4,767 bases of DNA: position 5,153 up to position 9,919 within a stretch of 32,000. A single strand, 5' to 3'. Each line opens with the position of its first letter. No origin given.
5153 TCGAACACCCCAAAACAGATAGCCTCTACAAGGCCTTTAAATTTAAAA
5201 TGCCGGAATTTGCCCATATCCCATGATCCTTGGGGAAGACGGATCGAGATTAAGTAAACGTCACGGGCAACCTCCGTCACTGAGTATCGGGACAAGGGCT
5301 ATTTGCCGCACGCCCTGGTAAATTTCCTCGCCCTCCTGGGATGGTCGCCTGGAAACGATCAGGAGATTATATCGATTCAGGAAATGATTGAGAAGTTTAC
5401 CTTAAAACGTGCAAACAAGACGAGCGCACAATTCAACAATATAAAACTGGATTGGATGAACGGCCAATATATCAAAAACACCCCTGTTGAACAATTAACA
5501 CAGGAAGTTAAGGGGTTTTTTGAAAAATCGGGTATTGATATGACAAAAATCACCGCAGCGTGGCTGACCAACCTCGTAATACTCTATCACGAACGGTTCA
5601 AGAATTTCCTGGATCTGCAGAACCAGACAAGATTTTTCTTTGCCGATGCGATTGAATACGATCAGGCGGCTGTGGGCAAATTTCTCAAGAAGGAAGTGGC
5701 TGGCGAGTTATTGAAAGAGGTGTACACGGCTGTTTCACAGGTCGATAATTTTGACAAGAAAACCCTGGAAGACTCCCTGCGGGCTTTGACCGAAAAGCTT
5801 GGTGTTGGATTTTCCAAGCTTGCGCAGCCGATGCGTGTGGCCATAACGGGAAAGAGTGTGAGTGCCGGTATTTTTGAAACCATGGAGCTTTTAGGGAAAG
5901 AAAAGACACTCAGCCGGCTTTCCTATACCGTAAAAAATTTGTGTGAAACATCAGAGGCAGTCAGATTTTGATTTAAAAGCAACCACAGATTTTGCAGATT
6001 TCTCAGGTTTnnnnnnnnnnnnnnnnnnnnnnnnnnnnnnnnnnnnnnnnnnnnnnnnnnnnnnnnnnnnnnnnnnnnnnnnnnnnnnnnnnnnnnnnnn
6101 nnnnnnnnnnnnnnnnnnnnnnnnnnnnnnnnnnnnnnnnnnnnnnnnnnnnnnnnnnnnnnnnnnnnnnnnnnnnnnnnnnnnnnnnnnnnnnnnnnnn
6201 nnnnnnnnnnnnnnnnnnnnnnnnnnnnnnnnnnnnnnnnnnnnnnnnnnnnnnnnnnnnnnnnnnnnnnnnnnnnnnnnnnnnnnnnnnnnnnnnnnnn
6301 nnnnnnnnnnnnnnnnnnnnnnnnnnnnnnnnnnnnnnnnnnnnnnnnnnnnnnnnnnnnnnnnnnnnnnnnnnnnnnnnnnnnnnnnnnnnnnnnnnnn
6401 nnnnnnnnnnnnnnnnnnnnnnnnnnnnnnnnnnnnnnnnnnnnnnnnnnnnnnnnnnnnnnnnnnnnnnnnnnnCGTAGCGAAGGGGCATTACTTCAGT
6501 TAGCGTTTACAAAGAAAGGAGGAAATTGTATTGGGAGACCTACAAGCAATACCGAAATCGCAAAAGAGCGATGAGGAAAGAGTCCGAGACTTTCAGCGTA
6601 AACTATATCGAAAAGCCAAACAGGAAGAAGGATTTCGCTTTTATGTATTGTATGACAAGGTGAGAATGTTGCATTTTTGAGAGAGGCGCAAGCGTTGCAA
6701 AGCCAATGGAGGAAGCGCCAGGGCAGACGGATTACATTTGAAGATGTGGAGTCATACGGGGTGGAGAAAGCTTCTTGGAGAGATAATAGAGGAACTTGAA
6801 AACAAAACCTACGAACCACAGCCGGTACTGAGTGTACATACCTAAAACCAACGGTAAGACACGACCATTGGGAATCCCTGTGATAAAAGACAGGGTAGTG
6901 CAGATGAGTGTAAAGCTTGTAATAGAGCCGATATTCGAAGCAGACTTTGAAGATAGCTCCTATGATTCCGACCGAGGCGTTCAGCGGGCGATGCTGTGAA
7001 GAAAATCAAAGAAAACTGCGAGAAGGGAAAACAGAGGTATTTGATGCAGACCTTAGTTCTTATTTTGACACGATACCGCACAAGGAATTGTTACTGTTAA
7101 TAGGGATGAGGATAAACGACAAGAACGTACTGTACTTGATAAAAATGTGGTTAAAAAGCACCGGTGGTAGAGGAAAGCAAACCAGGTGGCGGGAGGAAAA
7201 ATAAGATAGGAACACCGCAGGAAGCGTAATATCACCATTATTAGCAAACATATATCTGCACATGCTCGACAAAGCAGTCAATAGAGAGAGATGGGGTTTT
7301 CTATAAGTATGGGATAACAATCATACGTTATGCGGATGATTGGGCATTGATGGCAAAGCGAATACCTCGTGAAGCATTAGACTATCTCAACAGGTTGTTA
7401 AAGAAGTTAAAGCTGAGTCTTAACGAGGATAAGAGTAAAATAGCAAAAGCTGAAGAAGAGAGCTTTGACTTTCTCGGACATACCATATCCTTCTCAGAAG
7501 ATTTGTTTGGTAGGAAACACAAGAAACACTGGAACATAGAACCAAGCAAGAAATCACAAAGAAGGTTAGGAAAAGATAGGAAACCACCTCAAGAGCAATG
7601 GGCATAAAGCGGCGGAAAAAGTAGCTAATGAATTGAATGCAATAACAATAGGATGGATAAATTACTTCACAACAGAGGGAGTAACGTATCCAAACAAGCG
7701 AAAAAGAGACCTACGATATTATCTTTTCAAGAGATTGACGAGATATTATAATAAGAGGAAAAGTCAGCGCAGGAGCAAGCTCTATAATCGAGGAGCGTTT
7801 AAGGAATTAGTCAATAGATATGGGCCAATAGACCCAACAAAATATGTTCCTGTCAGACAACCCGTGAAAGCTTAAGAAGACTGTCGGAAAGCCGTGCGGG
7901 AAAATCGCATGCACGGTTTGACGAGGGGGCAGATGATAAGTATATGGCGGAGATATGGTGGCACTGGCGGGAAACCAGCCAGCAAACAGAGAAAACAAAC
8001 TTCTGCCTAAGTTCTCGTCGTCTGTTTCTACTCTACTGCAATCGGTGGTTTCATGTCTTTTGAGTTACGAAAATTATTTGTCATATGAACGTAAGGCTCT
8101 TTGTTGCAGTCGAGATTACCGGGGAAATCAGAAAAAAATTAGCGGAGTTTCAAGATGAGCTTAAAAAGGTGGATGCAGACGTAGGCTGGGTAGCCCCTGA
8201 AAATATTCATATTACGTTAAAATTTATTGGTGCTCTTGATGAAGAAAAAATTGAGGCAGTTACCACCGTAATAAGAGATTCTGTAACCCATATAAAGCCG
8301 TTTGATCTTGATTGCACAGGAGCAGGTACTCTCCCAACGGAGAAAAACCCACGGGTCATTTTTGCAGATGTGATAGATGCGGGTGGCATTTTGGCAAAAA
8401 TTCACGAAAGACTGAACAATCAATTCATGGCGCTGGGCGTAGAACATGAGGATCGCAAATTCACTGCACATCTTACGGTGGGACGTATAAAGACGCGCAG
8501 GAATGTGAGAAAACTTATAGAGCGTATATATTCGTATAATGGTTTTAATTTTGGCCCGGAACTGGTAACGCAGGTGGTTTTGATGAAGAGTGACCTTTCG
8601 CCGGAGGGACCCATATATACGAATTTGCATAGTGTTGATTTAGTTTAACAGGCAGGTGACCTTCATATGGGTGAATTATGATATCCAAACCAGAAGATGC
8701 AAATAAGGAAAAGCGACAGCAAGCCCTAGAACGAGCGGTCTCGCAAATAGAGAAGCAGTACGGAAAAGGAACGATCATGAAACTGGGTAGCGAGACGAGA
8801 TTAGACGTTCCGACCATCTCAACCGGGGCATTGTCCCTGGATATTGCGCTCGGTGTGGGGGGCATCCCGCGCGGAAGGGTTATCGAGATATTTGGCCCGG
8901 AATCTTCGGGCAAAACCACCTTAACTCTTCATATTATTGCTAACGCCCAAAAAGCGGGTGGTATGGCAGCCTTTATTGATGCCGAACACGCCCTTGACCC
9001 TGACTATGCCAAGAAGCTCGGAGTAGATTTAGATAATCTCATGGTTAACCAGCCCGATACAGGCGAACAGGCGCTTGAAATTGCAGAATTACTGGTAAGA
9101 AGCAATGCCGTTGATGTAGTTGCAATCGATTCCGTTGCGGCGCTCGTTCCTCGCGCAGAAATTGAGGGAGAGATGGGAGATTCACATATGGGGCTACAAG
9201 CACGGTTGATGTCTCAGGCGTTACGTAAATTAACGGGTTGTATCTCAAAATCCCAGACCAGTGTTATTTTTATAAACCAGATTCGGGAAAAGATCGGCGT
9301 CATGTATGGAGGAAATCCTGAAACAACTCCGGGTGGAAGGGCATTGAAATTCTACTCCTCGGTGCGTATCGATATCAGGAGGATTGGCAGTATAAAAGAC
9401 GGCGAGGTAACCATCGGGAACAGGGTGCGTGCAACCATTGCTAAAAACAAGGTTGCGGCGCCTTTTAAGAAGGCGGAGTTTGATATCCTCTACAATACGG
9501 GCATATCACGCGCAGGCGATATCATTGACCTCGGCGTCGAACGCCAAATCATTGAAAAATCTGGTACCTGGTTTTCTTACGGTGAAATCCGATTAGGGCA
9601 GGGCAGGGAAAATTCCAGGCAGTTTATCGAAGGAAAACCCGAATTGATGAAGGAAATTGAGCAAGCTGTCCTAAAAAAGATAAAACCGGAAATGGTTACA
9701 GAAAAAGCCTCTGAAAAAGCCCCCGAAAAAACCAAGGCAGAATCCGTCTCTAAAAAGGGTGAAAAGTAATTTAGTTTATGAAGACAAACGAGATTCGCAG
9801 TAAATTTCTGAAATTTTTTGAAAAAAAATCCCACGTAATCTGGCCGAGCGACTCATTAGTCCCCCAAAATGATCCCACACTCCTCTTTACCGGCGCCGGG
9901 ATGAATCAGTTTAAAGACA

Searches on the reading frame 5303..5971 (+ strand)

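Call 49: search_protein_families(library=pfam, proteins=[window:5303-5971:+], max_evalue=0.00001)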
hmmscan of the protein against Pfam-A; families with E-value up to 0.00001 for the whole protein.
window:5303-5971:+ (222 aa): 2 families
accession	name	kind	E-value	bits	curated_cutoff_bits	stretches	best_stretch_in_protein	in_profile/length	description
PF19269.4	Anticodon_2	-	3.3e-35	122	23.6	1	72-208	9-139/141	Anticodon binding domain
PF00749.27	tRNA-synt_1c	-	7.8e-07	28.7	23.4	1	2-51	265-314/314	tRNA synthetases class I (E and Q), catalytic domain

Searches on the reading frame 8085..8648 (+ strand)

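Call 49: search_protein_families(library=pfam, proteins=[window:8085-8648:+], max_evalue=0.00001)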
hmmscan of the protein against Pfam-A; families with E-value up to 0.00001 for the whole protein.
window:8085-8648:+ (187 aa): 3 families
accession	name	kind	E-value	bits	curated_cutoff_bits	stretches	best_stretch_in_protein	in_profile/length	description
PF02834.22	LigT_PEase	-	2.2e-22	79.5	23.3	1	9-93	1-87/87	LigT like Phosphoesterase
PF10469.15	AKAP7_NLS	-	1.1e-13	51.9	24.4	1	6-185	4-207/208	AKAP7 2'5' RNA ligase-like domain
PF13563.12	2_5_RNA_ligase2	-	1.5e-13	51.5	27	1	36-151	21-130/152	2'-5' RNA ligase superfamily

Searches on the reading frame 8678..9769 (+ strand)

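Call 49: search_protein_families(library=pfam, proteins=[window:8678-9769:+], max_evalue=0.00001)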
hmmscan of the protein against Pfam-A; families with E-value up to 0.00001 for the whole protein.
window:8678-9769:+ (363 aa): 4 families
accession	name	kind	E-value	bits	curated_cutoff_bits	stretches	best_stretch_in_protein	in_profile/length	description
PF00154.27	RecA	-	3.6e-138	459.7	27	1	15-277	1-262/262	recA bacterial DNA recombination protein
PF21096.2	RecA_C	-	6.4e-24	84.3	27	1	280-336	1-57/57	RecA C-terminal domain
PF08423.17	Rad51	-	5.8e-10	39.3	22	1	41-235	2-211/244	Rad51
PF06745.19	ATPase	-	1.3e-06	28.4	26.6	0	48-124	2-80/231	KaiC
